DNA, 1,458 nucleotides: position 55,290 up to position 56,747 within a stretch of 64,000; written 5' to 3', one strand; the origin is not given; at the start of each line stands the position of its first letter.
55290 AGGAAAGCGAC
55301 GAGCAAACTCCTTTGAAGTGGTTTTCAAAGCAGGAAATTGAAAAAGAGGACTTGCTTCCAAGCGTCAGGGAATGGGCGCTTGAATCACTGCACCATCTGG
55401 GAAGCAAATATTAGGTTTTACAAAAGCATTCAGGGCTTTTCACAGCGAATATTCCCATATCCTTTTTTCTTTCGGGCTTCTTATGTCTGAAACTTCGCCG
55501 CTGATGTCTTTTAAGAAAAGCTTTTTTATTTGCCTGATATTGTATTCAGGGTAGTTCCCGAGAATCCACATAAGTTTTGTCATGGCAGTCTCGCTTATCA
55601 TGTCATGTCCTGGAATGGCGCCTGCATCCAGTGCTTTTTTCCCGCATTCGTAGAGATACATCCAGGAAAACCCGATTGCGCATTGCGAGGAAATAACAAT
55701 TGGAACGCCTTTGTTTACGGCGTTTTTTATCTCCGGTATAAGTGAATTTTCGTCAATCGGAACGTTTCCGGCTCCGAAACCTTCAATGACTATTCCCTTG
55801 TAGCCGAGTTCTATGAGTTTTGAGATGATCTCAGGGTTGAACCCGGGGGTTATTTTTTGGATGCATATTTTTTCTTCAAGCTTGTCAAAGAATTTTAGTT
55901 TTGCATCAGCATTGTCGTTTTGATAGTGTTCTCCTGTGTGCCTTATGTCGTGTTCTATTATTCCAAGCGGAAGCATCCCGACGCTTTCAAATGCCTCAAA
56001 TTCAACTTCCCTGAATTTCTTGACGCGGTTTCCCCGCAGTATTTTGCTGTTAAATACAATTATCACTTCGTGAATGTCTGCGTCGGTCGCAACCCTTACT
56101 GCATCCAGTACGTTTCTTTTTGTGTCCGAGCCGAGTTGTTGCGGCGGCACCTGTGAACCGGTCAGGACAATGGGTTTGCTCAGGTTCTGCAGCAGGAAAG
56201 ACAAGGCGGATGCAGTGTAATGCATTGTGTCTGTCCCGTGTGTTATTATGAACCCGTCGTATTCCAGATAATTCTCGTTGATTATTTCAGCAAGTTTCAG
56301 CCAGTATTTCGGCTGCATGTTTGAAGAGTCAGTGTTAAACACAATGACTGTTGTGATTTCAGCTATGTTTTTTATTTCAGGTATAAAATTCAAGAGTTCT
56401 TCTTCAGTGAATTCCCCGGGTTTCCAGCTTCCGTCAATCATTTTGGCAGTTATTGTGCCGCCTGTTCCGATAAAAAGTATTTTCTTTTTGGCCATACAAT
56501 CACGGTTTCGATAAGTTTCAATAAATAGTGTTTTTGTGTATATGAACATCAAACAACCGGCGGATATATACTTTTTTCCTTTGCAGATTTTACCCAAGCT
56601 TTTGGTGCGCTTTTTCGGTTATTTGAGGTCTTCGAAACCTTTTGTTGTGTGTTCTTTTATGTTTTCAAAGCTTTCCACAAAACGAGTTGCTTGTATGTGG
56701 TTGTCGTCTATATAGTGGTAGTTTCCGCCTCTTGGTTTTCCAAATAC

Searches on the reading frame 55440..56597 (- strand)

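Call 42: search_protein_families(library=pfam, proteins=[window:55440-56597:-], max_evalue=0.00001)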
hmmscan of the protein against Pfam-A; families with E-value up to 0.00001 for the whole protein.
window:55440-56597:- (385 aa): 2 families
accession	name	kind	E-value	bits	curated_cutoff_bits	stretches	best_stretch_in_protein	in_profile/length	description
PF00710.25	Asparaginase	-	3e-61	206.8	22.5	1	39-218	1-185/193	Asparaginase, N-terminal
PF17763.6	Asparaginase_C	-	6.5e-31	107.1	34.6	1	243-361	1-114/114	Glutaminase/Asparaginase C-terminal domain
